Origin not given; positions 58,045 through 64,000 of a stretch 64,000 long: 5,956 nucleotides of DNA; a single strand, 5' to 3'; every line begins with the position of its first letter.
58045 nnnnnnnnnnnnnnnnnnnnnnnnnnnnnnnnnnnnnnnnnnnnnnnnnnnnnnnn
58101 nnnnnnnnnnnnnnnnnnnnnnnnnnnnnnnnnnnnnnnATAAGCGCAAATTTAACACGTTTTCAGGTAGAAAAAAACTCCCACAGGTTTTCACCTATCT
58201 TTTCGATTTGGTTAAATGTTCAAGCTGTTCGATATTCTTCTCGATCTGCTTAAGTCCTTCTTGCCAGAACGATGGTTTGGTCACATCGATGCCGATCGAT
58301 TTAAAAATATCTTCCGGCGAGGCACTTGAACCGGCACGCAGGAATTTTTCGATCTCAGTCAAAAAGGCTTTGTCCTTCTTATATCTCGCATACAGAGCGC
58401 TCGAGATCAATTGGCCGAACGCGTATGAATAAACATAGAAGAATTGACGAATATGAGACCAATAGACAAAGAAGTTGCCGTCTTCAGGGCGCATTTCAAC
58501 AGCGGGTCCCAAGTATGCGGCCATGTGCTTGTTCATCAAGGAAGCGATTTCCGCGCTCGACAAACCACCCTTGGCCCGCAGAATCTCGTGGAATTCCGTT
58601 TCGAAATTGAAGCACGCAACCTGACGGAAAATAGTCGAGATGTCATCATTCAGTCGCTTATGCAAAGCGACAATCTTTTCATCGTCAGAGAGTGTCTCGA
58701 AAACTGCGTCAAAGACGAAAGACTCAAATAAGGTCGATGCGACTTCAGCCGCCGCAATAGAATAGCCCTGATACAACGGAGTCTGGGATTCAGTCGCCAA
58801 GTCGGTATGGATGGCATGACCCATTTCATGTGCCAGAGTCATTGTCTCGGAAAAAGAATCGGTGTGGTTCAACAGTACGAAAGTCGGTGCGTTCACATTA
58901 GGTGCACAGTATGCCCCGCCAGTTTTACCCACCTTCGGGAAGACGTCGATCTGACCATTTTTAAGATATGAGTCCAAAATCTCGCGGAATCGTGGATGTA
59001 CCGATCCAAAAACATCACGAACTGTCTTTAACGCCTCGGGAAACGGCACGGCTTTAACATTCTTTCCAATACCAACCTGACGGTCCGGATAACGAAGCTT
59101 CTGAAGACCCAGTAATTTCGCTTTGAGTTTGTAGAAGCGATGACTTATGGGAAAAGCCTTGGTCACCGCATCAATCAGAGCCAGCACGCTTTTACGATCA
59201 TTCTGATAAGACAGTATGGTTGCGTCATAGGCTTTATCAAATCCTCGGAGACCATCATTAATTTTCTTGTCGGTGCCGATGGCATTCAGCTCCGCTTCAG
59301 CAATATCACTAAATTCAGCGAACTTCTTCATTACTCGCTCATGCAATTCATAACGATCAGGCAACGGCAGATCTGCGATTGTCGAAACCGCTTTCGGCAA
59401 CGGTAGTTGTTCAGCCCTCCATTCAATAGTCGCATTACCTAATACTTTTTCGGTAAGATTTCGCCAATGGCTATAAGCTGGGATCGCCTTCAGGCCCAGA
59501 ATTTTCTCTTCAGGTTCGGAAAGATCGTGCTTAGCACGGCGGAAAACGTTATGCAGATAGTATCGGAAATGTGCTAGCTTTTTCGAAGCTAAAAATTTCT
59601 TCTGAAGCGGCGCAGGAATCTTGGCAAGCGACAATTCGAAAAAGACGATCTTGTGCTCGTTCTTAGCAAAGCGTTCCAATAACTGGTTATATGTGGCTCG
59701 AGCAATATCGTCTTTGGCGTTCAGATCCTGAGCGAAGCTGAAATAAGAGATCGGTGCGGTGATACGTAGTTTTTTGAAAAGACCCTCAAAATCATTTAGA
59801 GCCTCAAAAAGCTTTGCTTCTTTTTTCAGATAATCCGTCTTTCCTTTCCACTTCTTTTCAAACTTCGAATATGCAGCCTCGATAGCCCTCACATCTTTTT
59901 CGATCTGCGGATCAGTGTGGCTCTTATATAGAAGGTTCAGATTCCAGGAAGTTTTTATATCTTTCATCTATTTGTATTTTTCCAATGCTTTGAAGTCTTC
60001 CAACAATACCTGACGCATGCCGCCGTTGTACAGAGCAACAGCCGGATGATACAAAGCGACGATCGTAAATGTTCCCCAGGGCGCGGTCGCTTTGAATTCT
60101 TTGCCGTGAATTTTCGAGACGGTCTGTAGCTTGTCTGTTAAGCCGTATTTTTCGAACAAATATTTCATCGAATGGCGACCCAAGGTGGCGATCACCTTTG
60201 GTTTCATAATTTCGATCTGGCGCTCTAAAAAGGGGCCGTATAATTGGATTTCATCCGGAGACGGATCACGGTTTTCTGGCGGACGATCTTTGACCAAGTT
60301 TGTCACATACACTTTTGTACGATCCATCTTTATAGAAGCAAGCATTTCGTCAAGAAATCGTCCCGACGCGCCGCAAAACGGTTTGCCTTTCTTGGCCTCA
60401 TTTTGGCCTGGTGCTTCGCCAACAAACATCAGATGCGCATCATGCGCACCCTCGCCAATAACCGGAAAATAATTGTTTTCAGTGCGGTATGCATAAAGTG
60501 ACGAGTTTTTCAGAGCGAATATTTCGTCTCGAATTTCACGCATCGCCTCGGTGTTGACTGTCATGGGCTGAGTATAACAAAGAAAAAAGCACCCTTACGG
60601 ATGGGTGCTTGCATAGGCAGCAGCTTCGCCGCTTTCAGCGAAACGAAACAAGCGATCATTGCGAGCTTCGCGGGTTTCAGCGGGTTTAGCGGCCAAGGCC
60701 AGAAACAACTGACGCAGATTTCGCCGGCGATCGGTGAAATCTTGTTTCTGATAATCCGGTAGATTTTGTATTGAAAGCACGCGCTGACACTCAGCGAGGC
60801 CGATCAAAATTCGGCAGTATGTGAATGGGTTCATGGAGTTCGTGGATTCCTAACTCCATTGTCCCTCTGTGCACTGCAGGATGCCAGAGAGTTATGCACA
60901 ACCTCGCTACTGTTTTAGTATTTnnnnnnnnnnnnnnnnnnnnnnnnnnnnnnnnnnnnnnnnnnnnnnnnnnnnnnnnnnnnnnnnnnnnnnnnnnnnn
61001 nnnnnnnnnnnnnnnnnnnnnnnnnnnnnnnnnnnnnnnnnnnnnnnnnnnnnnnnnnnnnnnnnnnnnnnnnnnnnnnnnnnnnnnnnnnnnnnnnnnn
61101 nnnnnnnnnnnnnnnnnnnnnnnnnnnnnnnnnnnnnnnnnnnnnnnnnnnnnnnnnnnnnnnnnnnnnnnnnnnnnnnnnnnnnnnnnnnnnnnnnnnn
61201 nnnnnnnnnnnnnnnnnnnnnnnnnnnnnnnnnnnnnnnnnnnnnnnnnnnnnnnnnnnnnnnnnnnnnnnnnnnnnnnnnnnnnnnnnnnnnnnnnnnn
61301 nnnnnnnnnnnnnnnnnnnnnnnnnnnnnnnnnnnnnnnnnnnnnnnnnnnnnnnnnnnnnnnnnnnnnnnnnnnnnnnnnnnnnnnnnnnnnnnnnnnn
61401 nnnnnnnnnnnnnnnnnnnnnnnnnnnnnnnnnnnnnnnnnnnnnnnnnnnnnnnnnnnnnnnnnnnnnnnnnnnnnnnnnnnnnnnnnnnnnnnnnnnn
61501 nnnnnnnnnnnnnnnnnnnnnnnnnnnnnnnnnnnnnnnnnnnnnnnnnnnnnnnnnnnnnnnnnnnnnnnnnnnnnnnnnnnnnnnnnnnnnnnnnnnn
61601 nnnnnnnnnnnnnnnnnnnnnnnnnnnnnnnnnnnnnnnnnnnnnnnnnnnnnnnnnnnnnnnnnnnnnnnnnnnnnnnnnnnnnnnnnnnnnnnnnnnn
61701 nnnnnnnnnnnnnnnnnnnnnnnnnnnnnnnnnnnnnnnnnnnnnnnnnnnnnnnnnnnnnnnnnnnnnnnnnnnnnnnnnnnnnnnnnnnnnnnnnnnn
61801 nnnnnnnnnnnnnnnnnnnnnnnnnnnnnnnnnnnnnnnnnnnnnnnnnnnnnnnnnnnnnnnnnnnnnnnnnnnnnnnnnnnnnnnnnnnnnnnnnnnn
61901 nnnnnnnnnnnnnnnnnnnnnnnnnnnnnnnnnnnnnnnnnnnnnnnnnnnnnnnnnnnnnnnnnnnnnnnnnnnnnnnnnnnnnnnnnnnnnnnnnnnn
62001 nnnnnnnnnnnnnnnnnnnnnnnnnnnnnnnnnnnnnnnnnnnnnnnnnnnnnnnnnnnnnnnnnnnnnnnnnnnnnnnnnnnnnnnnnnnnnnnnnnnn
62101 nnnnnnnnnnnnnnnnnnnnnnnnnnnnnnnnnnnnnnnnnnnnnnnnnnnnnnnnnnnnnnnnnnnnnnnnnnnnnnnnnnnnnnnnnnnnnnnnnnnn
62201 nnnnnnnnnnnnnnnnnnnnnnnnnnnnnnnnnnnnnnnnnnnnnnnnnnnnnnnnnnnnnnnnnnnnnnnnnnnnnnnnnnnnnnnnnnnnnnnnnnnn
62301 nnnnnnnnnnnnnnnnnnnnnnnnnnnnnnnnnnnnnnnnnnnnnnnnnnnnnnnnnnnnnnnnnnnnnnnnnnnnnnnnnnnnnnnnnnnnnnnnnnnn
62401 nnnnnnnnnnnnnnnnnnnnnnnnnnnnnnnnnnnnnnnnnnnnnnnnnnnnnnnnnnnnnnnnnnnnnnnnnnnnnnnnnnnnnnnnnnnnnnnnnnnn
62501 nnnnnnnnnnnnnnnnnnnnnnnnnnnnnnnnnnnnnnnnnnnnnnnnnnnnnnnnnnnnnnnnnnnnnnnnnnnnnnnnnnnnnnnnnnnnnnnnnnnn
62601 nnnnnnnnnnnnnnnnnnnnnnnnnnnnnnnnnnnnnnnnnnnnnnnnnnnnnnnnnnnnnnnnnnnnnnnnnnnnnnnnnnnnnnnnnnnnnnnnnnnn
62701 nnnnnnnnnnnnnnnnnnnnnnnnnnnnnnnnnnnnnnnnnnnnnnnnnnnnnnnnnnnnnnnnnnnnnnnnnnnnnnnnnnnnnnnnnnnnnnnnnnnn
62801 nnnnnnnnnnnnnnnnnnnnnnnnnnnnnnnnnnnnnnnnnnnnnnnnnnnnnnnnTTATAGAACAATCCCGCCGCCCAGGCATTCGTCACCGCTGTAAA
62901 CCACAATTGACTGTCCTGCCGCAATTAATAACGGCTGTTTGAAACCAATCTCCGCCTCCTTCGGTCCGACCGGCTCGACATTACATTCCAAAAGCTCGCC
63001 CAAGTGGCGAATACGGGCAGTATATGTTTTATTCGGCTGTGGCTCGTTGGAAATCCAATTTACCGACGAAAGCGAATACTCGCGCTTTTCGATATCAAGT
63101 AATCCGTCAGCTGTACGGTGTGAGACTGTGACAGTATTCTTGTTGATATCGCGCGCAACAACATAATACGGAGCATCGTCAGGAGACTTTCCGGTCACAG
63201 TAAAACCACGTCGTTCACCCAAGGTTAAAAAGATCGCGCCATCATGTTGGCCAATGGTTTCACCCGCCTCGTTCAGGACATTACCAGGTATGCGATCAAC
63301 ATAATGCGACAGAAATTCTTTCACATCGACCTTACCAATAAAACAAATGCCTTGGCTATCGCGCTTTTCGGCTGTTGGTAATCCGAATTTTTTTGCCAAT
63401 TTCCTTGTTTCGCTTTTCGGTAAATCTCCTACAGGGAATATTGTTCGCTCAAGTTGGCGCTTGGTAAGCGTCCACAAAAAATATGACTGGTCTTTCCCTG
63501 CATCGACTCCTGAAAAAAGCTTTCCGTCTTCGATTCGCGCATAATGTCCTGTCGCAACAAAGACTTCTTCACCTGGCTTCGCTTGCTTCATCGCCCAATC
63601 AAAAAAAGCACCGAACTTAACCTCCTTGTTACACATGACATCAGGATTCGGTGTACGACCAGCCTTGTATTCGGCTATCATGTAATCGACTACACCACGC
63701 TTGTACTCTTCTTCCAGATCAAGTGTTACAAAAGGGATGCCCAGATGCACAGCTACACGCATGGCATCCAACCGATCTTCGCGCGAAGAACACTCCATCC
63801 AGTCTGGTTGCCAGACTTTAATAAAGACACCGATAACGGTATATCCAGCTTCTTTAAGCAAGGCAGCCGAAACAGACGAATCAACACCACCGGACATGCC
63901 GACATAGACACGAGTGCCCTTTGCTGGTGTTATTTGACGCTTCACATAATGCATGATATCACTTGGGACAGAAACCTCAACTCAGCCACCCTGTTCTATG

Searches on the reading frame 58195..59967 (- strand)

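Call 41: search_protein_families(library=ncbifam, proteins=[window:58195-59967:-], max_evalue=1e-10)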
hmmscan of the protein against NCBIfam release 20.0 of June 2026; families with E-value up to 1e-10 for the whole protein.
window:58195-59967:- (590 aa): 3 families
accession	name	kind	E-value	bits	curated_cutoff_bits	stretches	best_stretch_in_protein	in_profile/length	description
TIGR02290.1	M3_fam_3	subfamily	1.6e-124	417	561.7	1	7-585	1-587/587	M3 family oligoendopeptidase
TIGR00181.1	pepF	equivalog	1.7e-82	278.2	490.55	1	4-584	6-590/591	oligoendopeptidase F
TIGR02289.1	M3_not_pepF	subfamily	2.9e-25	88.9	442.35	1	109-581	66-543/549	M3 family oligoendopeptidase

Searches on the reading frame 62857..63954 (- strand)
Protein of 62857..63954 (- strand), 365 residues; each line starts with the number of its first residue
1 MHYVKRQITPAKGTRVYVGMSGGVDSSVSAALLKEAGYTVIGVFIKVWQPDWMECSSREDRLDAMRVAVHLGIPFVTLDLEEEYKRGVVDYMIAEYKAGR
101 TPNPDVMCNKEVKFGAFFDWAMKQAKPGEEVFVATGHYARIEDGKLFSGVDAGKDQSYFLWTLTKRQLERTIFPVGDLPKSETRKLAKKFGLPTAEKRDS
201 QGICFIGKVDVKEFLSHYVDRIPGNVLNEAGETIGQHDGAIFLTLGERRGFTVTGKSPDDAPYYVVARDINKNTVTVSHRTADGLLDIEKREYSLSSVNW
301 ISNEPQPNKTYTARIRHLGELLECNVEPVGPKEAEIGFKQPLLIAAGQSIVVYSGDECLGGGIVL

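Call 41: search_protein_families(library=ncbifam, proteins=[window:62857-63954:-], max_evalue=1e-10)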
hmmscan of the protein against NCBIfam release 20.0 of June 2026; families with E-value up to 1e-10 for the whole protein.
window:62857-63954:- (365 aa): 4 families
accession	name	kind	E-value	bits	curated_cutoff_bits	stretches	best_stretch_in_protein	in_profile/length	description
NF001138.1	PRK00143.1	equivalog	2.3e-114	381.9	284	1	15-364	1-345/345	tRNA 2-thiouridine(34) synthase MnmA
TIGR00420.1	trmU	equivalog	4.4e-106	354.7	236.95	1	15-364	2-351/351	tRNA 2-thiouridine(34) synthase MnmA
NF011258.0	PRK14664.1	equivalog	2.9e-57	194.4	680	1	14-363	6-344/362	tRNA 2-thiouridine(34) synthase MnmA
NF011259.0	PRK14665.1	equivalog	1.7e-49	168.7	364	1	13-364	5-358/360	tRNA 2-thiouridine(34) synthase MnmA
